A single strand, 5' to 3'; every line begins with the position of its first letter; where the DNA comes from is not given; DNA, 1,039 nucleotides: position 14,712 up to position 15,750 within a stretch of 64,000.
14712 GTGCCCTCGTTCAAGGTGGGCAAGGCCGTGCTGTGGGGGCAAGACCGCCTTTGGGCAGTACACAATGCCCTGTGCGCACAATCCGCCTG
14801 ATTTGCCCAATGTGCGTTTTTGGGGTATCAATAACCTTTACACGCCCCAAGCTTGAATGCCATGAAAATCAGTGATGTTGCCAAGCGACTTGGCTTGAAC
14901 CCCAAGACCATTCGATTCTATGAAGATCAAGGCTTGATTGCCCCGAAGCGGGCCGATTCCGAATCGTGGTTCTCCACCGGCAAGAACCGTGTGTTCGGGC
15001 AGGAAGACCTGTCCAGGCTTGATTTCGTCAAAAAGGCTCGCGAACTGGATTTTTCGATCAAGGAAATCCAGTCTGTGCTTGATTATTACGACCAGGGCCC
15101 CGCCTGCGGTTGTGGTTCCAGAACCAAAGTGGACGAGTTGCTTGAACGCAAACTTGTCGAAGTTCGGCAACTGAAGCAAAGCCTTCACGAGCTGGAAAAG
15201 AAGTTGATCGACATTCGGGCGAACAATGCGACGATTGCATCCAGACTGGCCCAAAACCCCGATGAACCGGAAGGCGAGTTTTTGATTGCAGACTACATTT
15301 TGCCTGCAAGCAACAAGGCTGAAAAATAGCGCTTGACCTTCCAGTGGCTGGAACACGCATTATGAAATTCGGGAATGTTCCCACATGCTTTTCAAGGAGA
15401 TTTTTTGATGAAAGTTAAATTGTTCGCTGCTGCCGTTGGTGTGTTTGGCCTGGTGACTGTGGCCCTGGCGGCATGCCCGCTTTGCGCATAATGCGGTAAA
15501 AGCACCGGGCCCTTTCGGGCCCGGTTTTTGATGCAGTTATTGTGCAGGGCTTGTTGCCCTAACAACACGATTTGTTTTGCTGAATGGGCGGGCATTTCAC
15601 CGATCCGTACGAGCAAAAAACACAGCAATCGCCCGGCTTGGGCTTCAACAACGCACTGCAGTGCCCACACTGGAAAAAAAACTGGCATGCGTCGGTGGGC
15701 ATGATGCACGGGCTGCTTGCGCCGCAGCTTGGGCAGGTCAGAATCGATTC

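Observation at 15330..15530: Complete hidden transcription unit for a 27-aa CxxC micro-peptide under a MerR-type promoter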

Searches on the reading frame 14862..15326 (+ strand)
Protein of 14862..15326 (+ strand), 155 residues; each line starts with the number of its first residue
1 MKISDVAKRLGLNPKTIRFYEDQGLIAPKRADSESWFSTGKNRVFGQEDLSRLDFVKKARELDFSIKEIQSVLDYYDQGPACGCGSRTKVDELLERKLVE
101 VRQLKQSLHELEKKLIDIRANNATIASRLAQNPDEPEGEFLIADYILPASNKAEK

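Call 5: search_protein_families(library=pfam, proteins=[window:14862-15326:+], max_evalue=0.01)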
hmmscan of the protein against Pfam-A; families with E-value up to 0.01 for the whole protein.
window:14862-15326:+ (155 aa): 3 families
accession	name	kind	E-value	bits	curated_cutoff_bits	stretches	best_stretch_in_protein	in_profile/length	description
PF13411.12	MerR_1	-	3e-18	66.1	21.6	1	1-74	1-67/69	MerR HTH family regulatory protein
PF09278.17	MerR-DNA-bind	-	8.3e-13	49.2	25.4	1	50-117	1-64/65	MerR, DNA binding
PF00376.29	MerR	-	1.9e-11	44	28.2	1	2-32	1-32/38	MerR family regulatory protein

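Call 6: search_protein_families(library=ncbifam, proteins=[window:14862-15326:+], max_evalue=0.1)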
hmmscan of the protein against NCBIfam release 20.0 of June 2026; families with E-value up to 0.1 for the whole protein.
window:14862-15326:+ (155 aa): 17 families
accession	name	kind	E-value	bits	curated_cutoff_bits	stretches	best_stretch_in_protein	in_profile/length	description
TIGR02047.1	CadR-PbrR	equivalog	5.5e-19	68.4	151.45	1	1-123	1-113/127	Cd(II)/Pb(II)-responsive transcriptional regulator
TIGR02051.1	MerR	equivalog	1.1e-18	67.7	150.85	1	2-118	1-105/124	mercury resistance transcriptional regulator MerR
TIGR02044.1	CueR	equivalog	1e-15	58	147.4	1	1-112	1-109/127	Cu(I)-responsive transcriptional regulator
NF007069.0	PRK09514.1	equivalog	1.2e-14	54.4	143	1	2-114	3-113/141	Zn(2+)-responsive transcriptional regulator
TIGR02043.1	ZntR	equivalog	9.4e-14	51.7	167.95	1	2-114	3-113/131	Zn(2+)-responsive transcriptional regulator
NF007590.0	PRK10227.1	equivalog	6.8e-12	45.6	244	1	1-111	1-108/135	Cu(I)-responsive transcriptional regulator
NF010315.0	PRK13752.1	subfamily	4e-11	43.2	261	1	3-118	10-113/144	mercury resistance transcriptional regulator MerR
NF041849.1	trans_regNmlR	equivalog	5.8e-10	39.3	175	1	1-115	1-109/117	stress response transcriptional regulator NmlR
NF047375.1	HeatShock_HspR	equivalog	2.5e-08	33.8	105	1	3-76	6-73/92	heat shock protein transcriptional repressor HspR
TIGR01950.1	SoxR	equivalog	4.2e-08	33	116.9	1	2-84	3-78/142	redox-sensitive transcriptional activator SoxR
NF050798.1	TF_FtsR_Actino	equivalog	4.2e-07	30.3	150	1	16-87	21-80/223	transcriptional regulator FtsR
NF047377.1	heat_HspR_dupli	exception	2.1e-06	27.4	300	1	3-110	8-98/214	heat shock protein transcriptional repressor HspR, fused homodimer type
TIGR02054.1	MerD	equivalog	0.0039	17.7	103.65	1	2-120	5-111/120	mercuric resistance transcriptional repressor MerD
NF053740.1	TransRegTnrAGPos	equivalog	0.0067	16.6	140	1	3-34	15-46/108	hypothetical protein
NF053782.1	ChlnTransRegdde3219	equivalog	0.0095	15.5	450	1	3-76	9-76/278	choline utilization transcriptional activator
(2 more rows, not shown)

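Call 8: find_related_loci(query=window:14862-15326:+, collection=genome_contigs, flank=3000)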
Query window:14862-15326:+ (155 aa) in genome_contigs; peptide patterns used: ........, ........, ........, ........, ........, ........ (x = any residue, [..] = any of these).
206 stretches matched a pattern; 29 encode a relative of the query (tblastn E <= 1e-3); 29 distinct loci.
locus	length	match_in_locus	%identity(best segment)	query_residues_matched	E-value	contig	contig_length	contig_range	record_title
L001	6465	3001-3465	93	1-155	2e-95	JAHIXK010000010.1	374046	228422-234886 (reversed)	MAG: Gammaproteobacteria bacterium isolate MMS_A.mb.25 MMS_A.mb.25_k119_100925, whole genome shotgun sequence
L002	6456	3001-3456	91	1-152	1e-91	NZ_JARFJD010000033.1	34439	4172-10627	Limnobacter olei strain P1 contig33, whole genome shotgun sequence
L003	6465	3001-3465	88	1-155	4e-90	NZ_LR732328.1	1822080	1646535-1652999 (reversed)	Limnobacter sp. 130 isolate Limnobacter sp. 130, whole genome shotgun sequence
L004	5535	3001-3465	84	1-155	5e-87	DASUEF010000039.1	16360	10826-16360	MAG TPA_asm: Limnobacter sp. isolate SMAG_U1345 k141_1327069, whole genome shotgun sequence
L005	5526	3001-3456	84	1-152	1e-85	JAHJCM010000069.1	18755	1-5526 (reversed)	MAG: Gammaproteobacteria bacterium isolate Modern_marine.mb.305 Modern_marine.mb.305_k141_536708, whole genome shotgun s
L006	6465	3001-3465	82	1-155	8e-85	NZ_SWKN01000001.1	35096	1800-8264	Limnobacter alexandrii strain LZ-4 NODE_10, whole genome shotgun sequence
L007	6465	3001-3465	81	1-155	3e-84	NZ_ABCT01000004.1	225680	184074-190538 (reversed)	Limnobacter sp. MED105 1103186003337, whole genome shotgun sequence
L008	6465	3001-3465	78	1-155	5e-81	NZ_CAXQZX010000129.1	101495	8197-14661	MAG: Limnobacter sp. isolate CJ05B_2.79 k141_361505, whole genome shotgun sequence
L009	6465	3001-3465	76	1-155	3e-78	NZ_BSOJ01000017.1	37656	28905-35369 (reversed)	Limnobacter litoralis strain NBRC 105857 sequence17, whole genome shotgun sequence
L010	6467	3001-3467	77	1-155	5e-69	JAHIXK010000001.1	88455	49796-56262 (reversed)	MAG: Gammaproteobacteria bacterium isolate MMS_A.mb.25 MMS_A.mb.25_k119_19138, whole genome shotgun sequence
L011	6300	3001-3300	38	1-113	2e-15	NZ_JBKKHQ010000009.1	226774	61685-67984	Pokkaliibacter sp. CJK22405 contig9, whole genome shotgun sequence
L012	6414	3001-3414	33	1-141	3e-15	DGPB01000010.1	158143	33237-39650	MAG TPA_asm: Cellvibrionales bacterium UBA4451 UBA4451_contig_1027, whole genome shotgun sequence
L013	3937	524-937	32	1-141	3e-15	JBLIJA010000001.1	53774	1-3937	MAG: Porticoccus sp. isolate 3300054696_111 Ga0535666_0000481, whole genome shotgun sequence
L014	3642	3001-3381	34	1-130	5e-15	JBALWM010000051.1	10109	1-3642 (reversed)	MAG: Porticoccus sp. isolate 7NakV-01 NODE_857_length_10109_cov_1122.020092, whole genome shotgun sequence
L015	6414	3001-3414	32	1-141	9e-14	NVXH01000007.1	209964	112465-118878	MAG: Porticoccaceae bacterium isolate NORP16 Contig_source1383C_143, whole genome shotgun sequence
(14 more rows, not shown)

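Call 23: find_homologous_proteins(query=window:14862-15326:+, max_evalue=1e-10)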
Query window:14862-15326:+ (155 aa): 23 proteins with E <= 1e-10 among 224 candidates.
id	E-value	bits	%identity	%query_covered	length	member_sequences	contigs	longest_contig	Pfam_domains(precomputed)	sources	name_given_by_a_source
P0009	1.2e-91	322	97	100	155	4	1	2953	PF00376.30,PF13411.13,PF09278.18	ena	-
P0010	3.2e-84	298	89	100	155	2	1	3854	PF00376.30,PF13411.13,PF09278.18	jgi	jgi:DNA-binding transcriptional MerR regulator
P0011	5.0e-84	297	90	100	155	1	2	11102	PF00376.30,PF13411.13,PF09278.18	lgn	-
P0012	3.6e-83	295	88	100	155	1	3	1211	PF00376.30,PF13411.13,PF09278.18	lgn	-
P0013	4.9e-83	294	88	100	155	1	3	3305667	PF00376.30,PF13411.13,PF09278.18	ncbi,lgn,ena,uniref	ncbi:MerR family transcriptional regulator [Limnobacter sp.]|uniref:MerR family transcriptional regu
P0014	1.2e-82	293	88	100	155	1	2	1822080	PF00376.30,PF13411.13,PF09278.18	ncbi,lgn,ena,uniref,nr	ncbi:conserved hypothetical protein [Limnobacter sp. 130]|uniref:MerR family transcriptional regulat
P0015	1.3e-82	293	88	100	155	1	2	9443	PF00376.30,PF13411.13,PF09278.18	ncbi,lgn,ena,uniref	ncbi:MerR family transcriptional regulator [uncultured Limnobacter sp.]|uniref:MerR family transcrip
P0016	1.4e-82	293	89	98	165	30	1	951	PF00376.30,PF13411.13,PF09278.18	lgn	-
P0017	1.6e-82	292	90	98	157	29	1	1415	PF00376.30,PF13411.13,PF09278.18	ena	-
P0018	1.8e-82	292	88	100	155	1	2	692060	PF00376.30,PF13411.13,PF09278.18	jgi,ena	jgi:DNA-binding transcriptional MerR regulator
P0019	3.5e-81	288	87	99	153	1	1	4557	PF00376.30,PF13411.13,PF09278.18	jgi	jgi:DNA-binding transcriptional MerR regulator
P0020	7.1e-80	284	85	98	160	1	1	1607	PF00376.30,PF13411.13,PF09278.18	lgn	-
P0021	1.3e-78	280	84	100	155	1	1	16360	PF00376.30,PF13411.13,PF09278.18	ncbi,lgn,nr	ncbi:MAG TPA: MerR family transcriptional regulator [Limnobacter sp.]|nr:MerR family transcriptional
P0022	4.8e-77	275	84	98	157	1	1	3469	PF00376.30,PF13411.13,PF09278.18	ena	-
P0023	2.3e-76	273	81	100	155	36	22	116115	PF00376.30,PF13411.13,PF09278.18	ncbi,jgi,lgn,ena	jgi:DNA-binding transcriptional MerR regulator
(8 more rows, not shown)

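Call 30: search_solved_structures(query=window:14862-15326:+, max_evalue=0.001, show_alignments=4)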
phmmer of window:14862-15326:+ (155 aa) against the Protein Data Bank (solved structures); distinct sequences matched with E-value up to 0.001: 14.
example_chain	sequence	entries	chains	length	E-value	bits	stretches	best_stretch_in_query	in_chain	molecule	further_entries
5gpe_A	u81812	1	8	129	2.2e-12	50.4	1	1-121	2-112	Transcriptional regulator, MerR-family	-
4ua1_A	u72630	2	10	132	4.5e-10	42.9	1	2-113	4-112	Regulatory protein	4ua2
4wls_A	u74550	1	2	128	8.3e-10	42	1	1-108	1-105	HTH-type transcriptional regulator CueR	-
1q05_A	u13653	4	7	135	1.1e-09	41.6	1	1-108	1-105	Transcriptional regulator cueR | HTH-type transcriptional regulator CueR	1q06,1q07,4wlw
6ldi_G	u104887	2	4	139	1.2e-09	41.5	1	1-108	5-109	HTH-type transcriptional regulator CueR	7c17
6xh7_G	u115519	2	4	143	1.3e-09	41.4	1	1-108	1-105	HTH-type transcriptional regulator CueR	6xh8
6jgf_A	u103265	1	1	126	1.9e-09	40.8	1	1-120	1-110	CadR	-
6jgv_A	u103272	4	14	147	2.5e-09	40.5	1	1-121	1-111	CadR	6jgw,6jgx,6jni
5crl_A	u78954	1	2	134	3.5e-09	40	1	4-117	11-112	Mercuric resistance operon regulatory protein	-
6jyw_A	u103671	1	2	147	4.7e-09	39.6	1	1-121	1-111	CadR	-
7tea_B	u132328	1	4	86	2.4e-06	30.8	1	3-73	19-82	Glutamine synthetase repressor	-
3qao_A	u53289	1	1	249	3.1e-06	30.4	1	1-149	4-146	MerR-like transcriptional regulator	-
3gp4_A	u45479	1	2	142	0.00036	23.7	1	2-110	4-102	Transcriptional regulator, MerR family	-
2vz4_A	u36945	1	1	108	0.00077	22.7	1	3-103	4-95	HTH-TYPE TRANSCRIPTIONAL ACTIVATOR TIPA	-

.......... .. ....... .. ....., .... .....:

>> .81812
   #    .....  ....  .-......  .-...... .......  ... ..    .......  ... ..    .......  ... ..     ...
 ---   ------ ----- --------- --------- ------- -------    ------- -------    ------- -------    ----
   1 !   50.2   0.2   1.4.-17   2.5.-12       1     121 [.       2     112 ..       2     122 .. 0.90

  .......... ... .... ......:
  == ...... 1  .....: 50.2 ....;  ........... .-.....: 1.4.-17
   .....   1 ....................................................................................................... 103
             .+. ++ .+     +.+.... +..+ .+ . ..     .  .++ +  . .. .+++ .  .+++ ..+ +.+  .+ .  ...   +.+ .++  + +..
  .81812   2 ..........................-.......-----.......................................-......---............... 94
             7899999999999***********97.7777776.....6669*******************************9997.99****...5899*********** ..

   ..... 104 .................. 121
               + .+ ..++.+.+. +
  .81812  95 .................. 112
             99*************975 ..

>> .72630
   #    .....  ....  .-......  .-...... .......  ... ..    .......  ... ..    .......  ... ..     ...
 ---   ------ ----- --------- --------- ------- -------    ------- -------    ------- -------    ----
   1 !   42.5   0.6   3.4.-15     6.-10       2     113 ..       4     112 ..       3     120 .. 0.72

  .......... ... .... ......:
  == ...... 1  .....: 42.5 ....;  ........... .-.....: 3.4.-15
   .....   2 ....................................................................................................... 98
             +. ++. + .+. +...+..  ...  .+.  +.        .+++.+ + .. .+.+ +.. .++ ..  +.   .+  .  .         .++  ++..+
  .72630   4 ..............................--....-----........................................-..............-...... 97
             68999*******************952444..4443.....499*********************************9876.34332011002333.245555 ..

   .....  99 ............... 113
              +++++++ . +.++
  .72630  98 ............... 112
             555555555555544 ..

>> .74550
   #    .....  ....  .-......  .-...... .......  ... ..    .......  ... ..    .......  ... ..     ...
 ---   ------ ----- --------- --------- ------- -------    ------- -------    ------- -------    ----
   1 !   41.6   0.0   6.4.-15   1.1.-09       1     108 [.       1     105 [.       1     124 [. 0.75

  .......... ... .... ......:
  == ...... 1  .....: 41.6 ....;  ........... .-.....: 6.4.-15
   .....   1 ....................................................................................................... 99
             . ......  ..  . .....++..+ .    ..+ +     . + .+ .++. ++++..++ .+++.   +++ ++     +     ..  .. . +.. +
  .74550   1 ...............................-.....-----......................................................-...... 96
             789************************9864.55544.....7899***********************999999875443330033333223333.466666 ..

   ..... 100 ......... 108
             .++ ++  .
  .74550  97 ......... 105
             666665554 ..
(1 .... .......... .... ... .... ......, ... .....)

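Call 34: search_protein_families(library=pfam, proteins=[L004:1105-2064:-, L004:2167-2970:+, L004:4440-5531:-, L006:481-1461:+, L006:1443-2930:+, L006:3685-4416:+, L008:1215-2288:+, L008:3831-5534:+, L009:820-2355:+, L009:2351-2980:+], max_evalue=0.001)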
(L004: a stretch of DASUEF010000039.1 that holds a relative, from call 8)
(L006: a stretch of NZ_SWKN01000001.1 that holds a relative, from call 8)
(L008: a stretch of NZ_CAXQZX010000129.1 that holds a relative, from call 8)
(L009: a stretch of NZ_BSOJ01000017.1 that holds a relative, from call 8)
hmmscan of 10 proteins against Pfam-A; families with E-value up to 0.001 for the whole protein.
L004:1105-2064:- (319 aa): 4 families
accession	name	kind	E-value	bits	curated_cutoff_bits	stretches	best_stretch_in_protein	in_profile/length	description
PF12833.13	HTH_18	-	1.4e-18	67.4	33.6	1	236-314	1-79/80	Helix-turn-helix domain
PF00165.29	HTH_AraC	-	1.3e-10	41.6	26.6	1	279-314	8-42/42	Bacterial regulatory helix-turn-helix proteins, AraC family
PF01965.30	DJ-1_PfpI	-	5.5e-08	33.2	26.6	1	33-176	25-164/165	DJ-1/PfpI family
PF08279.18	HTH_11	-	0.00025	21.3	25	0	229-257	14-42/55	HTH domain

L004:2167-2970:+ (268 aa): 1 family
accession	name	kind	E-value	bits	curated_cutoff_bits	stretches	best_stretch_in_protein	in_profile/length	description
PF13483.12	Lactamase_B_3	-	0.00055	20.4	24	0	3-209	2-148/160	Beta-lactamase superfamily domain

L004:4440-5531:- (363 aa): 1 family
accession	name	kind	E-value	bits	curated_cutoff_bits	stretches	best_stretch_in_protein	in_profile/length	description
PF00873.25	ACR_tran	-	1.9e-80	271.3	28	1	2-346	675-1020/1021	AcrB/AcrD/AcrF family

L006:481-1461:+ (327 aa): 2 families
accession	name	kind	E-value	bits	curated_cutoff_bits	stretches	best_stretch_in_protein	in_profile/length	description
PF13401.12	AAA_22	-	8.2e-07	29.8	27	1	36-173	4-126/130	AAA domain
PF01637.24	ATPase_2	-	0.00011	22.5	33.2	1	29-147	11-129/225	ATPase domain predominantly from Archaea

L006:1443-2930:+ (496 aa): 0 families

L006:3685-4416:+ (244 aa): 2 families
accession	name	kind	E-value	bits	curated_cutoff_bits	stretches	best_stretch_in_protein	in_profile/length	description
PF12833.13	HTH_18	-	7.5e-15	55.4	33.6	1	159-230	1-73/80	Helix-turn-helix domain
PF00165.29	HTH_AraC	-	5.4e-05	23.7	26.6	0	208-233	15-39/42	Bacterial regulatory helix-turn-helix proteins, AraC family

L008:1215-2288:+ (358 aa): 1 family
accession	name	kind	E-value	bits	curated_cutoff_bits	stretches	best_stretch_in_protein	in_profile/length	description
PF02685.22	Glucokinase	-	2.3e-103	345.9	22.1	1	47-356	1-313/314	Glucokinase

L008:3831-5534:+ (568 aa): 2 families
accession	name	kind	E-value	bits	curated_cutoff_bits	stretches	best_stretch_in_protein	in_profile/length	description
PF00884.28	Sulfatase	-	1.9e-52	178.9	25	1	260-540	2-296/301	Sulfatase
PF08019.17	EptA_B_N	-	3.2e-42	144.4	22.3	1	81-230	2-151/152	Phosphoethanolamine transferase EptA/EptB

L009:820-2355:+ (512 aa): 4 families
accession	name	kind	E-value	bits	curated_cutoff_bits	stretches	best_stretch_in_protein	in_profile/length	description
PF02518.31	HATPase_c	-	2.6e-14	54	26.4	1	414-504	4-110/111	Histidine kinase-, DNA gyrase B-, and HSP90-like ATPase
PF00072.30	Response_reg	-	3.9e-14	53.2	30.2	1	25-134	1-109/111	Response regulator receiver domain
PF07730.19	HisKA_3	-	6.4e-08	33.5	24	1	308-372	1-66/68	Histidine kinase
PF13581.12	HATPase_c_2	-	2.8e-05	24.5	27.4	1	417-467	33-87/127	Histidine kinase-like ATPase domain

L009:2351-2980:+ (210 aa): 3 families
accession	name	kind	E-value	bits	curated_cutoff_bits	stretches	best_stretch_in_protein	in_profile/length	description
PF00072.30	Response_reg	-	1.4e-26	93.3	30.2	1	4-117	1-111/111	Response regulator receiver domain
PF00196.25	GerE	-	2e-15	56.6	23.5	1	149-204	2-57/57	Bacterial regulatory proteins, luxR family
PF08281.18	Sigma70_r4_2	-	0.00052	20.1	25.7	1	147-192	8-54/54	Sigma-70, region 4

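Call 53: predict_structure(alignment_id=A3)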
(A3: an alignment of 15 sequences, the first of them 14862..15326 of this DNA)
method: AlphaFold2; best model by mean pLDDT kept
length: 155 residues; sequences in the alignment: 15
mean_pLDDT: 78.3   pTM: 0.58
mean pLDDT of the five models: 78.3, 77.1, 75.2, 74.6, 74.4
residues with pLDDT >= 90: 38; 70-90: 77; 50-70: 31; < 50: 9
segments of 3 or more residues with pLDDT < 50: 150-155
pLDDT, mean of each block of 10 residues (from residue 1): 89 92 87 58 84 91 89 76 70 87 92 89 80 59 52 39
secondary structure, 60 per line:
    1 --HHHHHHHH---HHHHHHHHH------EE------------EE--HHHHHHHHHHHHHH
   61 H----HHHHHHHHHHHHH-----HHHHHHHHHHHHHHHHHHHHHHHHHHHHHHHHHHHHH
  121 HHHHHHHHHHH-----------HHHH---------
elements in order: H3-10 H14-22 H47-61 H66-78 H84-131 H143-146

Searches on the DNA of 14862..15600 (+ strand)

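Call 54: search_dna_similar(query=window:14862-15540:+, collection=plasmids, mode=distant, max_rows=10)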
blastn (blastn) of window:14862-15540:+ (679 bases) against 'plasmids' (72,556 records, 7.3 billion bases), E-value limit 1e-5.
No match.

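Call 57: search_rna_families(source=window, start=15250, end=15600, threshold=evalue, max_evalue=1)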
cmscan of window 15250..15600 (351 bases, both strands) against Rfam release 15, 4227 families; matches with E-value up to 1: 3.
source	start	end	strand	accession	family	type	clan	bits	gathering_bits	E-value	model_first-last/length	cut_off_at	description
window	15468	15533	+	RF02866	ncS16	Gene; sRNA;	-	20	48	0.12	1-83/83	no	Burkholderia sRNA 16 (Bc_KC_sr1)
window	15485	15536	+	RF02051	STnc450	Gene; sRNA;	-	19.3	37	0.083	1-57/57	no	Enterobacterial sRNA STnc450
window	15407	15539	+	RF02502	Atu_C8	Gene; sRNA;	-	17.5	50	0.68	1-122/122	no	Rhizobiales sRNA Atu_C8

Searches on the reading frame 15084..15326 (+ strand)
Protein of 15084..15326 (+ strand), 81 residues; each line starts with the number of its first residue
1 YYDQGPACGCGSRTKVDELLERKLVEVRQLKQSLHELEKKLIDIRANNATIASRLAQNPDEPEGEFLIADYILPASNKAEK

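Call 63: search_protein_representatives(protein=window:15084-15326:+)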
Query: 81 residues. Proteins with E-value up to 0.001 (for the whole library): 4; up to 1e-10: 3; up to 1e-30: 1. The best 4 are listed.
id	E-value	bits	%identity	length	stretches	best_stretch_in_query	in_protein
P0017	3.9e-34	132.0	83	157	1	1-78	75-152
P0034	2.3e-20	88.3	69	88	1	12-81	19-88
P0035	9.4e-12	60.9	27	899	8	29-69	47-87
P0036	3.0e-05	40.3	34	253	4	22-65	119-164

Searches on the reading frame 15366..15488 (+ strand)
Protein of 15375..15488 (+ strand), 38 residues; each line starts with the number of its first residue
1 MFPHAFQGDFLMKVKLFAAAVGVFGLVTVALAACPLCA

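Call 6: search_protein_families(library=ncbifam, proteins=[window:15375-15488:+], max_evalue=0.1)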
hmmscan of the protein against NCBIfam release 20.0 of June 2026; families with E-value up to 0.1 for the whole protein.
window:15375-15488:+ (38 aa): 0 families

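Call 14: find_homologous_proteins(query=A1, max_evalue=10)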
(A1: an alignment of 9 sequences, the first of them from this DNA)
Query A1 (9 sequences) (41 aa, profile of the alignment): 8 proteins with E <= 10 among 8000 candidates.
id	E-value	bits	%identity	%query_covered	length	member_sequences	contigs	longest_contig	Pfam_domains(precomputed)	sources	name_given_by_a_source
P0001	2.8e-19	86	79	95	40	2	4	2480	-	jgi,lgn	-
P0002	9.5e-19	85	73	80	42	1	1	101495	-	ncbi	-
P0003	4.5e-17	79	82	93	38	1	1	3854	-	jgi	jgi:hypothetical protein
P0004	5.4e-17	79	84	78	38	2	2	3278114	-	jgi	jgi:hypothetical protein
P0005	2.1e-16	77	79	93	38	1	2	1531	-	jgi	jgi:hypothetical protein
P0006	9.5e-16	75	93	71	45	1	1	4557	-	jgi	jgi:hypothetical protein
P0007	1.0e+0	27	62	59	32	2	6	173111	-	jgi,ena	jgi:hypothetical protein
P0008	4.1e+0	25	43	85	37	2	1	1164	-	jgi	jgi:hypothetical protein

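Call 58: list_cluster_members(proteins=[P0001, P0002, P0004, window:15375-15488:+, window:15408-15488:+])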
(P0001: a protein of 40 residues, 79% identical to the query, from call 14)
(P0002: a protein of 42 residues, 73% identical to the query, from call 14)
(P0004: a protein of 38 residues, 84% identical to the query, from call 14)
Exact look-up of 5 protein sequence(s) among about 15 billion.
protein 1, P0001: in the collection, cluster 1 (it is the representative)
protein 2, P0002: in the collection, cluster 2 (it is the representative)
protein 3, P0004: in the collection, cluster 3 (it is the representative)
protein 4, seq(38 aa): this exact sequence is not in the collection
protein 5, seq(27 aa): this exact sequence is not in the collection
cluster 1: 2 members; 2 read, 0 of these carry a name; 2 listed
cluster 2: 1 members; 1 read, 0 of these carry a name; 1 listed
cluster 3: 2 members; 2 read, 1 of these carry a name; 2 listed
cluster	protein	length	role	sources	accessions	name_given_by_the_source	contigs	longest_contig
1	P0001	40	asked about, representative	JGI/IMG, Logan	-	-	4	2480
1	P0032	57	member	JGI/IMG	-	-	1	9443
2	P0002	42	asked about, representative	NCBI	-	-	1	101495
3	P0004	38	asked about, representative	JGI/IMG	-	hypothetical protein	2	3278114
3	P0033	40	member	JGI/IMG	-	-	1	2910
